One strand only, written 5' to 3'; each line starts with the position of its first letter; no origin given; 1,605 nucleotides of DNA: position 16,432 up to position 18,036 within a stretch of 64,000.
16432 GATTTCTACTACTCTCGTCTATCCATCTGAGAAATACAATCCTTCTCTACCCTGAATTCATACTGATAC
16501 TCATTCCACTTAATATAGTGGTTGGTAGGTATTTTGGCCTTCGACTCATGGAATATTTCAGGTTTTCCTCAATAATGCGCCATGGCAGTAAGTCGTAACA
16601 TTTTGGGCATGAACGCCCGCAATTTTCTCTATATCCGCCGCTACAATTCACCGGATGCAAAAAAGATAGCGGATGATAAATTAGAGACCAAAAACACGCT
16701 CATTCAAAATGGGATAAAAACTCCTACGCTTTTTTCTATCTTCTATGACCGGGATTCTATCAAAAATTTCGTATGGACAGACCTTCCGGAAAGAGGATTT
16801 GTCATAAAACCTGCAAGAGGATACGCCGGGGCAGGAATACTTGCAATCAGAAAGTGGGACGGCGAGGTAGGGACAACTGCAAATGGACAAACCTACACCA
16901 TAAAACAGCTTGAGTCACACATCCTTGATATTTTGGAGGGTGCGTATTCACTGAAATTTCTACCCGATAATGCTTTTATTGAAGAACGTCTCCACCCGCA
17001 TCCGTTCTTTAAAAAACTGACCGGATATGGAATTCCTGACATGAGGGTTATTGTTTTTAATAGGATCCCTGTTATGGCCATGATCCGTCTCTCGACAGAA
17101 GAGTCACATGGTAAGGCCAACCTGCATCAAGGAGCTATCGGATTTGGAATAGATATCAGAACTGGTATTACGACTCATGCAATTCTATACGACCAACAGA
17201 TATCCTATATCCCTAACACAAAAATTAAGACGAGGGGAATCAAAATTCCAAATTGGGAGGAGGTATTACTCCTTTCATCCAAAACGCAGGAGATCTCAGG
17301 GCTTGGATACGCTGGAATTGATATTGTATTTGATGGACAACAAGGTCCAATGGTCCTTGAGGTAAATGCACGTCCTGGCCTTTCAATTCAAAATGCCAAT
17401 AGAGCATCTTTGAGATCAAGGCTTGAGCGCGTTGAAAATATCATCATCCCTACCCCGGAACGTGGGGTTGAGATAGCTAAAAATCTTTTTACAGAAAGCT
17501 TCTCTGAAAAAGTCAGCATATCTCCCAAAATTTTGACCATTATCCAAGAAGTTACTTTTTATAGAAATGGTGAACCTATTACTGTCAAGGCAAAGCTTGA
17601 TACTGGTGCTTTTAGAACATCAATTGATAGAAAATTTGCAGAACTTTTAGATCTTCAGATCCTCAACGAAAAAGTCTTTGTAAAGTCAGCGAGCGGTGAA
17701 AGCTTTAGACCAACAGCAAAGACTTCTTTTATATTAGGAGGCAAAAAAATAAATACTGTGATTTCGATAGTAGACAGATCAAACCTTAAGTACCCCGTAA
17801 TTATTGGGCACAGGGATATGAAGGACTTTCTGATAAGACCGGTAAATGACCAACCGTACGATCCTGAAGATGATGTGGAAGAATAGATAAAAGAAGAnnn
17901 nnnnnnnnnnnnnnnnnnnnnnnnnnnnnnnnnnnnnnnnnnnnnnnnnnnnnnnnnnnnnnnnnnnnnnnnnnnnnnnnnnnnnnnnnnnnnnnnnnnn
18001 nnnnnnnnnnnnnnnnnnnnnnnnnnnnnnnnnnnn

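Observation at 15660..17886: ATP-grasp amidoligase fused to a retropepsin-like protease, translationally coupled to a 7TM membrane protein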

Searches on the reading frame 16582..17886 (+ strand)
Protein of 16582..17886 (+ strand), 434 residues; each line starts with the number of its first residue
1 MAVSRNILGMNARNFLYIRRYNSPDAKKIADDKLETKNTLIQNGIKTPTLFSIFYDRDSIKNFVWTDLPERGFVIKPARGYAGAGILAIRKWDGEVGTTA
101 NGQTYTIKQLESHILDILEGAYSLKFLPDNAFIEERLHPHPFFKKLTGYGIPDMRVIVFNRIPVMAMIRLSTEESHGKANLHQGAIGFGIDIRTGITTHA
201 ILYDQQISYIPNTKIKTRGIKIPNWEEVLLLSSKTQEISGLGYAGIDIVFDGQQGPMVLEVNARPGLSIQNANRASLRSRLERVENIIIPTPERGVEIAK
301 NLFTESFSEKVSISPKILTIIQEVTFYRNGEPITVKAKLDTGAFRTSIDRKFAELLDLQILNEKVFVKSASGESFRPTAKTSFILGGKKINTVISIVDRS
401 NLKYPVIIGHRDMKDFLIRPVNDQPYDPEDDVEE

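Call 3: search_protein_families(library=pfam, proteins=[window:16582-17886:+], max_evalue=0.1)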
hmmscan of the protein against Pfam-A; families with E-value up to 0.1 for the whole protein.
window:16582-17886:+ (434 aa): 9 families
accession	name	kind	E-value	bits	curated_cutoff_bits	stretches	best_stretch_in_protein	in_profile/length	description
PF14397.11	ATPgrasp_ST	-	4.9e-69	233.1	31.4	1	13-286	2-278/278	Sugar-transfer associated ATP-grasp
PF08443.16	RimK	-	6.9e-10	39.3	21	1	233-269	136-171/188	RimK-like ATP-grasp domain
PF02655.19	ATP-grasp_3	-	5.8e-09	36.7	23.2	2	235-265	127-157/160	ATP-grasp domain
PF05618.17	Zn_protease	-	1.4e-06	28.7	27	1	365-416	71-123/138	Putative ATP-dependent zinc protease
PF14398.11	ATPgrasp_YheCD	-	1.5e-05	24.9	26.8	0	237-274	199-236/255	YheC/D like ATP-grasp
PF13650.11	Asp_protease_2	-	0.0001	23.4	24.3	1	329-382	6-60/90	Aspartyl protease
PF13975.11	gag-asp_proteas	-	0.00011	23.2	28.2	1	329-410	6-87/92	gag-polyprotein putative aspartyl protease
PF02955.21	GSH-S_ATP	-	0.0014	18.5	23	0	55-101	19-62/175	Prokaryotic glutathione synthetase, ATP-grasp domain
PF03133.20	TTL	-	0.039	13.6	20.1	0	245-280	239-274/292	Tubulin-tyrosine ligase family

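Call 4: search_protein_families(library=ncbifam, proteins=[window:16582-17886:+], max_evalue=0.1)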
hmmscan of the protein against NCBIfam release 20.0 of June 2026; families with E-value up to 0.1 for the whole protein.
window:16582-17886:+ (434 aa): 22 families
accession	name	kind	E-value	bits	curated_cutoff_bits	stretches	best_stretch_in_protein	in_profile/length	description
TIGR02291.1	rimK_rel_E_lig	hypoth_equivalog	3.5e-87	292.4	314.2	1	5-291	10-296/317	alpha-L-glutamate ligase-like protein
TIGR00768.1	rimK_fam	subfamily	1.4e-16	60.7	143.4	2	206-268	196-258/276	RimK family alpha-L-glutamate ligase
NF040720.1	MptN_Meth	equivalog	1.5e-11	43.9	350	2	216-267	219-271/291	tetrahydromethanopterin:alpha-L-glutamate ligase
NF052264.1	retropep_RloA3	equivalog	5.4e-09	36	210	1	361-415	89-143/159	retropepsin-like aspartic peptidase RloA3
NF052263.1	retropep_RloA2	exception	2.5e-06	27.1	250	1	371-416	108-153/170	retropepsin-like aspartic peptidase RloA2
NF053643.1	Ddl_archaea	equivalog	3.8e-06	26.1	500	1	24-90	98-159/367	putative pseudomurein biosynthesis ATP-grasp protein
NF038074.1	fam_STM4014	hypoth_equivalog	5.7e-06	25.9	175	1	18-173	102-261/349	STM4014 family protein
TIGR02144.1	LysX_arch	equivalog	6.9e-06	25.4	275.6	1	195-265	184-254/281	lysine biosynthesis protein LysX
NF002378.0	PRK01372.1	subfamily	1.6e-05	23.8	243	1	196-268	199-274/305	D-alanine--D-alanine ligase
TIGR02068.2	cya_phycin_syn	equivalog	0.00036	18.6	850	1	26-87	207-265/862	cyanophycin synthetase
TIGR03698.1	clan_AA_DTGF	subfamily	0.00068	19.9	57.35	1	328-415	10-95/107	clan AA aspartic protease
NF007764.0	PRK10446.1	equivalog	0.0011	18.3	331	1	234-268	235-268/300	30S ribosomal protein S6--L-glutamate ligase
NF009405.0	PRK12767.1-4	equivalog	0.0014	17.6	390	1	28-91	108-165/320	carbamoyl phosphate synthase-like protein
NF010623.0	PRK14016.1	subfamily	0.0015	16.7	877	0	26-87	208-266/871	cyanophycin synthetase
NF052262.1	retropep_RloA1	exception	0.0057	16.3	280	0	375-416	112-153/178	retropepsin-like aspartic peptidase RloA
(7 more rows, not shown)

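Call 10: find_homologous_proteins(query=window:16582-17886:+)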
Query window:16582-17886:+ (434 aa): 4383 proteins with E <= 0.001 among 8000 candidates; the best 120 are listed.
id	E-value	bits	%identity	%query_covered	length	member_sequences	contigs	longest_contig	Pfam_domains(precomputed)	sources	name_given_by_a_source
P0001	1.9e-283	958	98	100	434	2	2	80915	PF05618.18,PF14397.12,PF14398.12,PF08443.17,PF02655.20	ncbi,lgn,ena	-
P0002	2.4e-282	954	99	100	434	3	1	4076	PF05618.18,PF14397.12,PF14398.12,PF08443.17,PF02655.20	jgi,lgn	-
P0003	1.8e-275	931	95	100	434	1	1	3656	PF05618.18,PF14397.12,PF08443.17,PF02655.20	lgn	-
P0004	3.6e-274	927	94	100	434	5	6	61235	PF05618.18,PF14397.12,PF08443.17,PF02655.20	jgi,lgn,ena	jgi:alpha-L-glutamate ligase-like protein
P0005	3.8e-273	924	94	100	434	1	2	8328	PF05618.18,PF14397.12,PF08443.17,PF02655.20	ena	-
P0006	9.1e-269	909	92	100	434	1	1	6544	PF05618.18,PF14397.12,PF14398.12,PF08443.17,PF02655.20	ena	-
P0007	4.7e-261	884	90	100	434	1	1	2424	PF13650.12,PF05618.18,PF14397.12,PF08443.17,PF02655.20,PF13975.12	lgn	-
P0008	6.5e-259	877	89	100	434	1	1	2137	PF13650.12,PF05618.18,PF14397.12,PF08443.17,PF02655.20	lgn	-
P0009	1.7e-258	875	89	100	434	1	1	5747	PF05618.18,PF14397.12,PF08443.17,PF02655.20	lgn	-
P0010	4.9e-258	874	88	100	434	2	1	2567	PF05618.18,PF14397.12,PF08443.17,PF02655.20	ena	-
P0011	8.5e-258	873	88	100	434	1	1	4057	PF05618.18,PF14397.12,PF08443.17,PF02655.20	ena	-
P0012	4.0e-257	871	88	100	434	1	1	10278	PF05618.18,PF14397.12,PF08443.17,PF02655.20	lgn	-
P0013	1.8e-256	869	88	100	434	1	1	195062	PF05618.18,PF14397.12,PF08443.17,PF02655.20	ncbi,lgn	-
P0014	7.5e-256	867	88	100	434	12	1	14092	PF13650.12,PF05618.18,PF14397.12,PF14398.12,PF08443.17,PF02655.20,PF13975.12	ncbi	-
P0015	9.8e-256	866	88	100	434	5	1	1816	PF05618.18,PF14397.12,PF08443.17,PF02655.20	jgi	-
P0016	2.7e-255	865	88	100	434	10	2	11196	PF13650.12,PF05618.18,PF14397.12,PF08443.17,PF02655.20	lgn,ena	-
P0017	3.7e-255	864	87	100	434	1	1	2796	PF05618.18,PF14397.12,PF08443.17,PF02655.20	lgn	-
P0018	5.0e-255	864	86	100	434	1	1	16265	PF05618.18,PF14397.12,PF08443.17,PF02655.20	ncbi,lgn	-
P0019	5.1e-255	864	88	100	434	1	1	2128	PF05618.18,PF14397.12,PF14398.12,PF08443.17,PF02655.20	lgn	-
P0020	5.6e-255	864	88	100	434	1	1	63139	PF05618.18,PF14397.12,PF08443.17,PF02655.20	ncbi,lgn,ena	-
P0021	1.3e-254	863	87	100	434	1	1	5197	PF05618.18,PF14397.12,PF08443.17,PF02655.20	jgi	-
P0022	3.9e-253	858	87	100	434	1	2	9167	PF05618.18,PF14397.12,PF08443.17,PF02655.20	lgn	-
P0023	8.4e-253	857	87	100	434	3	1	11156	PF05618.18,PF14397.12,PF08443.17,PF02655.20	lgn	-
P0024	1.6e-251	852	87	100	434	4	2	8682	PF05618.18,PF14397.12,PF08443.17,PF02655.20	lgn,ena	-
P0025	6.7e-251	850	87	100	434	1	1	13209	PF13650.12,PF05618.18,PF14397.12,PF08443.17,PF02655.20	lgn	-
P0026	3.2e-250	848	86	100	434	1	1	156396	PF13650.12,PF05618.18,PF14397.12,PF08443.17,PF02655.20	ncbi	-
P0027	5.8e-250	847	88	98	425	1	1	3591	PF05618.18,PF14397.12,PF14398.12,PF08443.17,PF02655.20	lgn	-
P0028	7.7e-247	837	84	100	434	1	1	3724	PF13650.12,PF05618.18,PF14397.12,PF14398.12,PF08443.17,PF02655.20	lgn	-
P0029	2.7e-244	829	84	100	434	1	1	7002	PF05618.18,PF14397.12,PF08443.17,PF02655.20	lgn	-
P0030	3.6e-244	828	84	100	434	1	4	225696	PF05618.18,PF14397.12,PF08443.17,PF02655.20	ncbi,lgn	-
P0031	5.7e-242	821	84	100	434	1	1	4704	PF05618.18,PF14397.12,PF08443.17,PF02655.20,PF13975.12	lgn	-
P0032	3.3e-241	818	84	100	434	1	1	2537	PF13650.12,PF05618.18,PF14397.12,PF14398.12,PF08443.17,PF02655.20,PF13975.12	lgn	-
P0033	9.5e-241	817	82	100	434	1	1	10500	PF14397.12,PF14398.12,PF08443.17,PF02655.20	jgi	jgi:alpha-L-glutamate ligase-like protein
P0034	8.1e-240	814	83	100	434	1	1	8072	PF05618.18,PF14397.12,PF08443.17,PF02655.20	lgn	-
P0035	2.1e-238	809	83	100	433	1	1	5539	PF05618.18,PF14397.12,PF14398.12,PF08443.17,PF02655.20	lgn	-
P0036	7.2e-236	801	82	100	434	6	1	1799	PF05618.18,PF14397.12,PF08443.17,PF02655.20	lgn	-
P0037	4.4e-235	798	82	100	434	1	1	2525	PF13650.12,PF05618.18,PF14397.12,PF08443.17,PF02655.20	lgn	-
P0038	1.2e-234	797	81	100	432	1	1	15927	PF13650.12,PF05618.18,PF14397.12,PF08443.17,PF02655.20,PF13975.12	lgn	-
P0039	1.6e-233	793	81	100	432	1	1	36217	PF05618.18,PF14397.12,PF08443.17,PF02655.20,PF13975.12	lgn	-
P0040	1.7e-232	790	79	100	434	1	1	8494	PF13650.12,PF05618.18,PF14397.12,PF08443.17,PF02655.20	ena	-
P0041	2.5e-228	776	77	100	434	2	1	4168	PF14397.12,PF08443.17,PF02655.20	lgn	-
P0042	4.3e-228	775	80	100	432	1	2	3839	PF13650.12,PF05618.18,PF14397.12,PF08443.17,PF02655.20,PF13975.12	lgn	-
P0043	1.5e-225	767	76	100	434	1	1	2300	PF05618.18,PF14397.12,PF08443.17,PF02655.20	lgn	-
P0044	6.1e-225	765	76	100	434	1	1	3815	PF14397.12,PF08443.17,PF02655.20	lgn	-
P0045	1.4e-224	764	78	97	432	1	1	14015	PF05618.18,PF14397.12,PF08443.17,PF02655.20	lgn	-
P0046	2.7e-224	763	79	100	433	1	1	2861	PF14397.12,PF08443.17,PF02655.20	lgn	-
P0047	3.2e-224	762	76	100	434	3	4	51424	PF13650.12,PF14397.12,PF08443.17,PF02655.20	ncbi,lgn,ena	-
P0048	4.7e-224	762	78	100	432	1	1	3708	PF13650.12,PF05618.18,PF14397.12,PF08443.17,PF02655.20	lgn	-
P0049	8.3e-223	758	79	97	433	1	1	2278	PF14397.12,PF08443.17,PF02655.20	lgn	-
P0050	1.3e-222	757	78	100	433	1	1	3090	PF13650.12,PF14397.12,PF08443.17,PF02655.20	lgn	-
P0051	1.6e-221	754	78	100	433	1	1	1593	PF14397.12,PF08443.17,PF02655.20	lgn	-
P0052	1.3e-220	751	76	100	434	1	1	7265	PF05618.18,PF14397.12,PF08443.17,PF02655.20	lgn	-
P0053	1.4e-220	750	76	100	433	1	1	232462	PF14397.12,PF08443.17,PF02655.20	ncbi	-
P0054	1.7e-211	721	74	100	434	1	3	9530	PF05618.18,PF14397.12,PF08443.17,PF02655.20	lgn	-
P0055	1.6e-210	717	74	97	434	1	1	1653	PF05618.18,PF14397.12,PF14398.12,PF08443.17,PF02655.20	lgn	-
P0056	6.5e-207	705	72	98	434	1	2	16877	PF13650.12,PF05618.18,PF14397.12,PF08443.17,PF02655.20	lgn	-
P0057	2.6e-175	601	88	70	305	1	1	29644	PF05618.18,PF14397.12,PF08443.17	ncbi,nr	ncbi:MAG: sugar-transfer associated ATP-grasp domain-containing protein, partial [Candidatus Levybac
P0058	2.8e-175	601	62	100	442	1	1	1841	PF13650.12,PF05618.18,PF14397.12,PF08443.17,PF02655.20,PF13975.12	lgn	-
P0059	4.2e-175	601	62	100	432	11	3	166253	PF05618.18,PF14397.12,PF14398.12,PF08443.17,PF02655.20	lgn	-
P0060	6.9e-175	600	61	100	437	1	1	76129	PF05618.18,PF14397.12,PF08443.17,PF02655.20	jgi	jgi:alpha-L-glutamate ligase-like protein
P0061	1.3e-174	599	63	100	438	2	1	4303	PF14397.12,PF08443.17,PF02655.20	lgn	-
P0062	1.6e-173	595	62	100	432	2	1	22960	PF05618.18,PF14397.12,PF08443.17,PF02655.20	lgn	-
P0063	3.0e-173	595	61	100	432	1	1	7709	PF05618.18,PF14397.12,PF14398.12,PF08443.17,PF02655.20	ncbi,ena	-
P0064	3.8e-173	594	62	100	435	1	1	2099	PF13650.12,PF05618.18,PF14397.12,PF08443.17,PF02655.20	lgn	-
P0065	4.5e-173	594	62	97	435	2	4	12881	PF02955.22,PF14397.12,PF08443.17,PF02655.20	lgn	-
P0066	5.2e-173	594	61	100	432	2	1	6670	PF13650.12,PF05618.18,PF14397.12,PF14398.12,PF08443.17,PF02655.20,PF13975.12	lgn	-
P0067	6.0e-173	594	61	100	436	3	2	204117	PF13650.12,PF05618.18,PF14397.12,PF08443.17,PF02655.20,PF13975.12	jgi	jgi:alpha-L-glutamate ligase-like protein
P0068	6.4e-173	593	63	98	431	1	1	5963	PF13650.12,PF05618.18,PF14397.12,PF14398.12,PF08443.17,PF02655.20,PF13975.12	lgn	-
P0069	3.0e-172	591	61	100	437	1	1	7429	PF13650.12,PF05618.18,PF14397.12,PF08443.17,PF02655.20,PF13975.12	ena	-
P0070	3.2e-172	591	61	100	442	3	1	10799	PF13650.12,PF05618.18,PF14397.12,PF08443.17,PF02655.20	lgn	-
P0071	4.4e-172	591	61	100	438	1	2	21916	PF13650.12,PF05618.18,PF14397.12,PF08443.17,PF02655.20,PF13975.12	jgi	-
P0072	4.6e-172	591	63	97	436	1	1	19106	PF13650.12,PF05618.18,PF14397.12,PF08443.17,PF13975.12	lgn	-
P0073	4.7e-172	591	62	97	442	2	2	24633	PF02955.22,PF13650.12,PF14397.12,PF08443.17,PF02655.20,PF13975.12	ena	-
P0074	5.0e-172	590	61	100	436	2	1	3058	PF13650.12,PF05618.18,PF14397.12,PF08443.17,PF02655.20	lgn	-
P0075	5.4e-172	590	61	100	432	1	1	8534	PF13650.12,PF05618.18,PF14397.12,PF14398.12,PF08443.17,PF02655.20,PF13975.12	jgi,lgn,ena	-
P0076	7.6e-172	590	62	100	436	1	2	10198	PF13650.12,PF14397.12,PF08443.17,PF02655.20,PF13975.12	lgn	-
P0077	8.1e-172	590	61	100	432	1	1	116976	PF13650.12,PF05618.18,PF14397.12,PF14398.12,PF08443.17,PF02655.20,PF13975.12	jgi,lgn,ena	-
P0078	1.4e-171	589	60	99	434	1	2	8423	PF13650.12,PF05618.18,PF14397.12,PF08443.17,PF02655.20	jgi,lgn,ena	-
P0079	3.4e-171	588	61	98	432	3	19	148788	PF13650.12,PF05618.18,PF14397.12,PF14398.12,PF08443.17,PF02655.20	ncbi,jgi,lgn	-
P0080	4.3e-171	587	62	97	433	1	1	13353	PF13650.12,PF14397.12,PF02655.20,PF13975.12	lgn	-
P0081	2.3e-170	585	59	100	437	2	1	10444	PF05618.18,PF14397.12,PF08443.17,PF02655.20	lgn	-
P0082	3.6e-170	584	60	100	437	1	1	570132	PF05618.18,PF14397.12,PF08443.17,PF02655.20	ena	-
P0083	4.2e-170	584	62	100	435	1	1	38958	PF13650.12,PF14397.12,PF08443.17,PF02655.20,PF13975.12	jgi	jgi:alpha-L-glutamate ligase-like protein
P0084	7.3e-170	583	60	100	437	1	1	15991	PF13650.12,PF05618.18,PF14397.12,PF14398.12,PF08443.17,PF02655.20,PF13975.12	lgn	-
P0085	1.0e-169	583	61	98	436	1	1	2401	PF05618.18,PF14397.12,PF08443.17,PF02655.20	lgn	-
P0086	1.1e-169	583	61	97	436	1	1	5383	PF13650.12,PF14397.12,PF08443.17,PF02655.20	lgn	-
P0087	1.1e-169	583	62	98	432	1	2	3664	PF13650.12,PF05618.18,PF14397.12,PF14398.12,PF08443.17,PF02655.20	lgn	-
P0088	1.5e-169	582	61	99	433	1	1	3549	PF13650.12,PF14397.12,PF08443.17,PF02655.20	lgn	-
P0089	1.9e-169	582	61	97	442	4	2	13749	PF13650.12,PF14397.12,PF08443.17,PF02655.20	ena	-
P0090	3.7e-169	581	62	98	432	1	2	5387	PF13650.12,PF05618.18,PF14397.12,PF14398.12,PF08443.17,PF02655.20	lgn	-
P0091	1.0e-168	580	60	100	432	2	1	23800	PF13650.12,PF05618.18,PF14397.12,PF14398.12,PF08443.17,PF02655.20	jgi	-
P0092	2.1e-168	579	62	97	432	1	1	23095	PF05618.18,PF14397.12,PF14398.12,PF08443.17,PF02655.20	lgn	-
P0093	3.3e-168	578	62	99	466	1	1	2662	PF13650.12,PF05618.18,PF14397.12,PF08443.17,PF02655.20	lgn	-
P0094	3.8e-168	578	61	97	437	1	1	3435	PF13650.12,PF14397.12,PF08443.17,PF02655.20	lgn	-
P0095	4.6e-168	577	62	99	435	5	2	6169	PF13650.12,PF14397.12,PF14398.12,PF08443.17,PF02655.20,PF13975.12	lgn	-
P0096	5.1e-168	577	60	97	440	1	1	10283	PF13650.12,PF05618.18,PF14397.12,PF02655.20,PF13975.12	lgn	-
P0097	6.9e-168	577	59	100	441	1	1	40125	PF13650.12,PF05618.18,PF14397.12,PF08443.17,PF02655.20,PF13975.12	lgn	-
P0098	1.9e-167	575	62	97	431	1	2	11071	PF13650.12,PF05618.18,PF14397.12,PF14398.12,PF08443.17,PF02655.20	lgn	-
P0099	3.1e-167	575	58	100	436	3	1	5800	PF13650.12,PF05618.18,PF14397.12,PF08443.17,PF02655.20,PF13975.12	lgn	-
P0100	8.1e-167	573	60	100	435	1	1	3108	PF13650.12,PF05618.18,PF14397.12,PF08443.17,PF02655.20,PF13975.12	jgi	jgi:alpha-L-glutamate ligase-like protein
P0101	9.2e-167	573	61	97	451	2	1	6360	PF02955.22,PF13650.12,PF05618.18,PF14397.12,PF08443.17,PF02655.20,PF13975.12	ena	-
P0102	1.1e-166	573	61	98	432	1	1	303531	PF13650.12,PF05618.18,PF14397.12,PF08443.17,PF02655.20,PF13975.12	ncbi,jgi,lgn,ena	-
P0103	1.4e-166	573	61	97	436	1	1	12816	PF13650.12,PF05618.18,PF14397.12,PF08443.17,PF02655.20,PF13975.12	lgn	-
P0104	1.5e-166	572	60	100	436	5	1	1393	PF05618.18,PF14397.12,PF08443.17,PF02655.20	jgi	jgi:alpha-L-glutamate ligase-like protein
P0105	1.9e-166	572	63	97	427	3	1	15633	PF14397.12,PF08443.17,PF02655.20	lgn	-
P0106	2.0e-166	572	60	100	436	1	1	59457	PF13650.12,PF05618.18,PF14397.12,PF08443.17,PF02655.20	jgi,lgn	-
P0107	3.1e-166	571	59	100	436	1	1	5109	PF14397.12,PF08443.17,PF02655.20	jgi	jgi:alpha-L-glutamate ligase-like protein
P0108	3.2e-166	571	60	100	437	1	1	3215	PF05618.18,PF14397.12,PF08443.17,PF02655.20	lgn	-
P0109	6.0e-166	570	61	99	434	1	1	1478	PF13650.12,PF14397.12,PF08443.17,PF02655.20,PF13975.12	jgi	jgi:alpha-L-glutamate ligase-like protein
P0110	6.6e-166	570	62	97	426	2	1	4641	PF13650.12,PF14397.12,PF14398.12,PF08443.17,PF02655.20,PF13975.12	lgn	-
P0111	8.4e-166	570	62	97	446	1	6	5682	PF05618.18,PF14397.12,PF14398.12,PF08443.17,PF02655.20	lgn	-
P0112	9.4e-166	570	60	100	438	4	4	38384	PF13650.12,PF14397.12,PF08443.17,PF02655.20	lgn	-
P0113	1.0e-165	570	59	100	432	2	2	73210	PF05618.18,PF14397.12,PF14398.12,PF08443.17,PF02655.20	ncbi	-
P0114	1.0e-165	570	58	99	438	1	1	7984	PF05618.18,PF14397.12,PF08443.17,PF02655.20,PF13975.12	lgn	-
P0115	1.7e-165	569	62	99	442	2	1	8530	PF13650.12,PF05618.18,PF14397.12,PF14398.12,PF08443.17,PF02655.20,PF13975.12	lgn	-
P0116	2.6e-165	568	60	100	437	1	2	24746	PF05618.18,PF14397.12,PF08443.17,PF02655.20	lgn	-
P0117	3.1e-165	568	59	100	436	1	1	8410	PF14397.12,PF08443.17,PF02655.20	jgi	jgi:alpha-L-glutamate ligase-like protein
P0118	5.7e-165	567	60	98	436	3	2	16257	PF13650.12,PF05618.18,PF14397.12,PF08443.17,PF13975.12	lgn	-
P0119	6.6e-165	567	60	95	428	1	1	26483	PF13650.12,PF05618.18,PF14397.12,PF08443.17,PF02655.20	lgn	-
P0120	6.8e-165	567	59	100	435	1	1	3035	PF13650.12,PF05618.18,PF14397.12,PF03133.21,PF08443.17,PF02655.20,PF13975.12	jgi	-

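Call 13: find_related_loci(query=window:16582-17886:+, collection=genome_contigs, flank=6000)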
Query window:16582-17886:+ (434 aa) in genome_contigs; peptide patterns used: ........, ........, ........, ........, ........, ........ (x = any residue, [..] = any of these).
53 stretches matched a pattern; 19 encode a relative of the query (tblastn E <= 1e-3); 18 distinct loci.
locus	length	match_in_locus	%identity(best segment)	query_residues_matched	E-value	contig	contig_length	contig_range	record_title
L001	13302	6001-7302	98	1-434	0e+0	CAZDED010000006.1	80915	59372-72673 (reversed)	MAG TPA_asm: uncultured Gammaproteobacteria bacterium isolate SRP278252_co2_138 genome assembly, contig: NODE_432_length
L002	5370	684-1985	88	1-434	0e+0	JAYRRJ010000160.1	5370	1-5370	MAG: Candidatus Levyibacteriota bacterium isolate XM1_ASGE3bin.27 k141_1011634, whole genome shotgun sequence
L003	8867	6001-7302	88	1-434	0e+0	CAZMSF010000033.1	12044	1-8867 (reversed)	MAG TPA_asm: uncultured Gammaproteobacteria bacterium isolate SRP135725_co1_372 genome assembly, contig: NODE_7334_lengt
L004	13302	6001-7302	88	1-434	0e+0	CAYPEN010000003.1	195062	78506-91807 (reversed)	MAG TPA_asm: uncultured Gammaproteobacteria bacterium isolate SRP263991_co5_217 genome assembly, contig: NODE_108_length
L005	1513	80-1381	86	1-434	0e+0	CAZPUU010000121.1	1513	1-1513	MAG TPA_asm: uncultured Gammaproteobacteria bacterium isolate SRP192515_co2_165 genome assembly, contig: NODE_96668_leng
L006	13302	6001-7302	87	1-434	0e+0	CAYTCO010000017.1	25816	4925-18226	MAG TPA_asm: uncultured Gammaproteobacteria bacterium isolate SRP286056_co1_355 genome assembly, contig: NODE_2148_lengt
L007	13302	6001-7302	87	1-434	0e+0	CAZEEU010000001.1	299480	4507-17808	MAG TPA_asm: uncultured Gammaproteobacteria bacterium isolate SRP286056_co1_676 genome assembly, contig: NODE_11_length_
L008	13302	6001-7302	86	1-434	0e+0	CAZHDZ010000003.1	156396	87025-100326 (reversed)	MAG TPA_asm: uncultured Gammaproteobacteria bacterium isolate SRP286056_co1_222 genome assembly, contig: NODE_60_length_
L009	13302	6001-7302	84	1-434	0e+0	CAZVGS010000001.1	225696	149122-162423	MAG TPA_asm: uncultured Gammaproteobacteria bacterium isolate binchicken_co16_182 genome assembly, contig: NODE_58_lengt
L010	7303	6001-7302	94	1-434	0e+0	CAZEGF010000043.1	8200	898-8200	MAG TPA_asm: uncultured Gammaproteobacteria bacterium isolate SRP135725_co2_582 genome assembly, contig: k141_3799025, w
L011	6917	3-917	88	130-434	0e+0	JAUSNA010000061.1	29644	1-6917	MAG: Candidatus Levyibacteriota bacterium isolate E19_metabat.bin.104 E19_k141_459372, whole genome shotgun sequence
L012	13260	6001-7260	57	1-421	3e-165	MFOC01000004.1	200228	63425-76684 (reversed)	MAG: Candidatus Levybacteria bacterium RIFCSPHIGHO2_02_FULL_40_18 rifcsphigho2_02_scaffold_244, whole genome shotgun seq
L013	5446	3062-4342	47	7-419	1e-109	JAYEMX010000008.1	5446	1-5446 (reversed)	MAG: Patescibacteria group bacterium isolate MAG070 MAG070_8, whole genome shotgun sequence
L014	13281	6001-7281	46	6-420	1e-108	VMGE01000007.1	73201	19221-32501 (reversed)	MAG: Microgenomates group bacterium Gr01-1014_5 G01um10145_scaffold_328, whole genome shotgun sequence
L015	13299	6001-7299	45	1-419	2e-102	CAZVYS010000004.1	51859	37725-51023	MAG TPA_asm: uncultured Pseudomonadales bacterium isolate SRP077602_co2_364 genome assembly, contig: NODE_996_length_518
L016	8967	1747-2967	39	7-430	2e-94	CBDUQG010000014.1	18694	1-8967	MAG TPA_asm: uncultured bacterium isolate SRR18550247_binner123_Refined_20 genome assembly, contig: ERZ25074849.95, whol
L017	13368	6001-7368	42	4-420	3e-96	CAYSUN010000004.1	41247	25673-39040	MAG TPA_asm: uncultured Gammaproteobacteria bacterium isolate SRP178699_co2_536 genome assembly, contig: NODE_341_length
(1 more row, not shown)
